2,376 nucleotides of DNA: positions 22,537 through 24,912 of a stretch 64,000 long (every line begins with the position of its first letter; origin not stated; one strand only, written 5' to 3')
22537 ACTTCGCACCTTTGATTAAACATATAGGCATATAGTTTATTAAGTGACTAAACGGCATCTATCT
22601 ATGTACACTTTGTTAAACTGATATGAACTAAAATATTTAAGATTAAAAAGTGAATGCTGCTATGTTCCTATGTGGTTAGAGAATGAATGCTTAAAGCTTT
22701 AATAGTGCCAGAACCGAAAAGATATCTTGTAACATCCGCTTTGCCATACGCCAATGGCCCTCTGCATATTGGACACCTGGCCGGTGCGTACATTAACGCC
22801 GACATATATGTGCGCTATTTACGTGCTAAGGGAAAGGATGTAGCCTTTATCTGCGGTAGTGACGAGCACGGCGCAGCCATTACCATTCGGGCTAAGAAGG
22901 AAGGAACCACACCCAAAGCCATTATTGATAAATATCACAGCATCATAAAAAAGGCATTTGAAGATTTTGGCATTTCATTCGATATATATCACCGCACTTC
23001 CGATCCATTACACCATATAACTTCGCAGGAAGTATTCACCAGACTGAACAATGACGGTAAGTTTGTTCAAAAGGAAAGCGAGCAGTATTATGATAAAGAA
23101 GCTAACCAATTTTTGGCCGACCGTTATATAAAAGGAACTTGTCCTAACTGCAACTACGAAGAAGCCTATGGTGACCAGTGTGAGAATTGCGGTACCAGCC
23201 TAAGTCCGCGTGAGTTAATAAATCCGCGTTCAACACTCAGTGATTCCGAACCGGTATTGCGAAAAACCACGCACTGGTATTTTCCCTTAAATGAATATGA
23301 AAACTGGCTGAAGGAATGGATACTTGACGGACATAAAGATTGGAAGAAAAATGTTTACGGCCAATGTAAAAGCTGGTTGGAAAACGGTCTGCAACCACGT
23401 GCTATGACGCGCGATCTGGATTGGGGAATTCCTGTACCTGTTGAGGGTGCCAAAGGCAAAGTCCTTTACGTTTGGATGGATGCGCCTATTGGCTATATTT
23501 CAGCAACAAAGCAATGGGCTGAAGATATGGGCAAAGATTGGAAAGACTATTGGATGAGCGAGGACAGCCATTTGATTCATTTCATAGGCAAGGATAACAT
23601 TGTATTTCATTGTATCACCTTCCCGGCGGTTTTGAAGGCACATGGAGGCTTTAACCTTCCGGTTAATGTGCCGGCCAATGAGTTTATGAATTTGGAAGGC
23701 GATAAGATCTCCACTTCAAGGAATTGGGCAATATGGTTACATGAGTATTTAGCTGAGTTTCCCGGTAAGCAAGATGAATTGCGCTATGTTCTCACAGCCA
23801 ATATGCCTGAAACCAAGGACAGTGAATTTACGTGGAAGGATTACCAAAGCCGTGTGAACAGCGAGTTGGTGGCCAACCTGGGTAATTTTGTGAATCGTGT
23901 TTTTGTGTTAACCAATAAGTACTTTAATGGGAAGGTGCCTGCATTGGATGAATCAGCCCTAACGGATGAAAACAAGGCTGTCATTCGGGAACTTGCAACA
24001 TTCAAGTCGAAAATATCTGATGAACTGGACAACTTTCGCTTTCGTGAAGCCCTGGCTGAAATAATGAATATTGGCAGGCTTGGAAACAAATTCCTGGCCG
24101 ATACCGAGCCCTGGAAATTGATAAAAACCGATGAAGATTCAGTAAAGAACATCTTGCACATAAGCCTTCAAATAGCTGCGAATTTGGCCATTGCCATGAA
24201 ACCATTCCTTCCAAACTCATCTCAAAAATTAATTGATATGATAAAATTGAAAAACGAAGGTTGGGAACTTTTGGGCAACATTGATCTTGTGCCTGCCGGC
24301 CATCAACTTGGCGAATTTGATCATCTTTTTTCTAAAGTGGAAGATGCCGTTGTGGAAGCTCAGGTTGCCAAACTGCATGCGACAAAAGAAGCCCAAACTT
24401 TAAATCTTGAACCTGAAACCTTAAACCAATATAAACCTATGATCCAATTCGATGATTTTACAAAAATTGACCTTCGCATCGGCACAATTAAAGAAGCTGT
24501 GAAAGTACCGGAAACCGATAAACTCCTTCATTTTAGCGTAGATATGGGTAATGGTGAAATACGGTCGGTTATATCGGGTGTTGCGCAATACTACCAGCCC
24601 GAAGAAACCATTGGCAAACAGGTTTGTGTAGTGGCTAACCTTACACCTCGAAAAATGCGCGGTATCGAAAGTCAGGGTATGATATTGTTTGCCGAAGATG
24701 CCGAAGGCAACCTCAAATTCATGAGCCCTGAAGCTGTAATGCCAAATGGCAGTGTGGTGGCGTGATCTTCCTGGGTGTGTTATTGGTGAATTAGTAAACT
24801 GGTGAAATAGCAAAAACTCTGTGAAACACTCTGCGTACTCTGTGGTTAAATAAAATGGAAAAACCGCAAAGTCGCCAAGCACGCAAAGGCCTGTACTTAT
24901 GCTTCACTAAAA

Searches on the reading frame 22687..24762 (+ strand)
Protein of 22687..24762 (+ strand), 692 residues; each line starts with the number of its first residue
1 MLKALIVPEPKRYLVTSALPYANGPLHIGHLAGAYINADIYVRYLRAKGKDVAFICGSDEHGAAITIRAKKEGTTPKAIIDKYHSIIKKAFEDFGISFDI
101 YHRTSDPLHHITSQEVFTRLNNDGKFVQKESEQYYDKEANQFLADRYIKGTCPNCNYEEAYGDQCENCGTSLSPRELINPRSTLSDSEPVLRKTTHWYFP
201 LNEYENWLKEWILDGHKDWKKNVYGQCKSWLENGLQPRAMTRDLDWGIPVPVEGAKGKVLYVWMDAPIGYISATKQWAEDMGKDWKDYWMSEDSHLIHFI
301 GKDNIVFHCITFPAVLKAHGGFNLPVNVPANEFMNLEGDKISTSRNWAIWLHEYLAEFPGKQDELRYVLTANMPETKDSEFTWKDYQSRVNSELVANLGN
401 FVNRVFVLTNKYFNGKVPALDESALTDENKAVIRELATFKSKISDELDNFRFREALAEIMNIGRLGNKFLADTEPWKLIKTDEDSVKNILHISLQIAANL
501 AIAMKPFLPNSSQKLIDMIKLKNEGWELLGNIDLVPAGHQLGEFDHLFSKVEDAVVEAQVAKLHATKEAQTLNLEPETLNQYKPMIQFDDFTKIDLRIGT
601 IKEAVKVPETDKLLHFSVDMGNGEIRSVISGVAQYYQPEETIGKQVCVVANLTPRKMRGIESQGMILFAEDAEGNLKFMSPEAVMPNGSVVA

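Call 16: find_homologous_proteins(query=window:22687-24762:+, max_evalue=1e-100)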
Query window:22687-24762:+ (692 aa): 8000 proteins with E <= 1e-100 among 8000 candidates; the best 120 are listed.
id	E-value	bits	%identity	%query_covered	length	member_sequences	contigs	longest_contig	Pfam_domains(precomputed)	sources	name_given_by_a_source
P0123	0.0e+0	1619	100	100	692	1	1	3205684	PF09334.18,PF01406.26,PF08264.20,PF00133.29,PF01588.27,PF19303.6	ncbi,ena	-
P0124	0.0e+0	1132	70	99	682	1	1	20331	PF09334.18,PF00133.29,PF01588.27,PF19303.6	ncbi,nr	ncbi:MAG: methionine--tRNA ligase [Saprospiraceae bacterium]|nr:methionine--tRNA ligase [Saprospirac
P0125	0.0e+0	1102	69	99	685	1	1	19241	PF09334.18,PF00133.29,PF01588.27,PF19303.6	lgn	-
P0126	0.0e+0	1096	68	99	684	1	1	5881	PF09334.18,PF08264.20,PF00133.29,PF01588.27,PF19303.6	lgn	-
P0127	0.0e+0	1082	68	99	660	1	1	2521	PF09334.18,PF00133.29,PF01588.27,PF19303.6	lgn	-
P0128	0.0e+0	1081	68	99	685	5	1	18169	PF09334.18,PF08264.20,PF00133.29,PF01588.27,PF19303.6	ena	-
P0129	0.0e+0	1079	67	99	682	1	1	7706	PF09334.18,PF08264.20,PF00133.29,PF01588.27,PF19303.6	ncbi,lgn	-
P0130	0.0e+0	1078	67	99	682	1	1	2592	PF09334.18,PF08264.20,PF00133.29,PF01588.27,PF19303.6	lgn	-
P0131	0.0e+0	1078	67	99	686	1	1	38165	PF09334.18,PF01406.26,PF08264.20,PF00133.29,PF01588.27,PF19303.6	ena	-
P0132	0.0e+0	1078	67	99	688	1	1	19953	PF09334.18,PF00133.29,PF01588.27,PF19303.6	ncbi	-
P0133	0.0e+0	1077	68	99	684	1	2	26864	PF09334.18,PF08264.20,PF00133.29,PF01588.27,PF19303.6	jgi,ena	-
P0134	0.0e+0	1073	68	97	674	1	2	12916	PF09334.18,PF08264.20,PF00133.29,PF01588.27,PF19303.6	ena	-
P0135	0.0e+0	1072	68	97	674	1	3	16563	PF09334.18,PF08264.20,PF00133.29,PF01588.27,PF19303.6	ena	-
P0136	0.0e+0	1071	67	99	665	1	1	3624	PF09334.18,PF00133.29,PF01588.27,PF19303.6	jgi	-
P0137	0.0e+0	1069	67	99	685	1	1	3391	PF09334.18,PF08264.20,PF00133.29,PF01588.27,PF19303.6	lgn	-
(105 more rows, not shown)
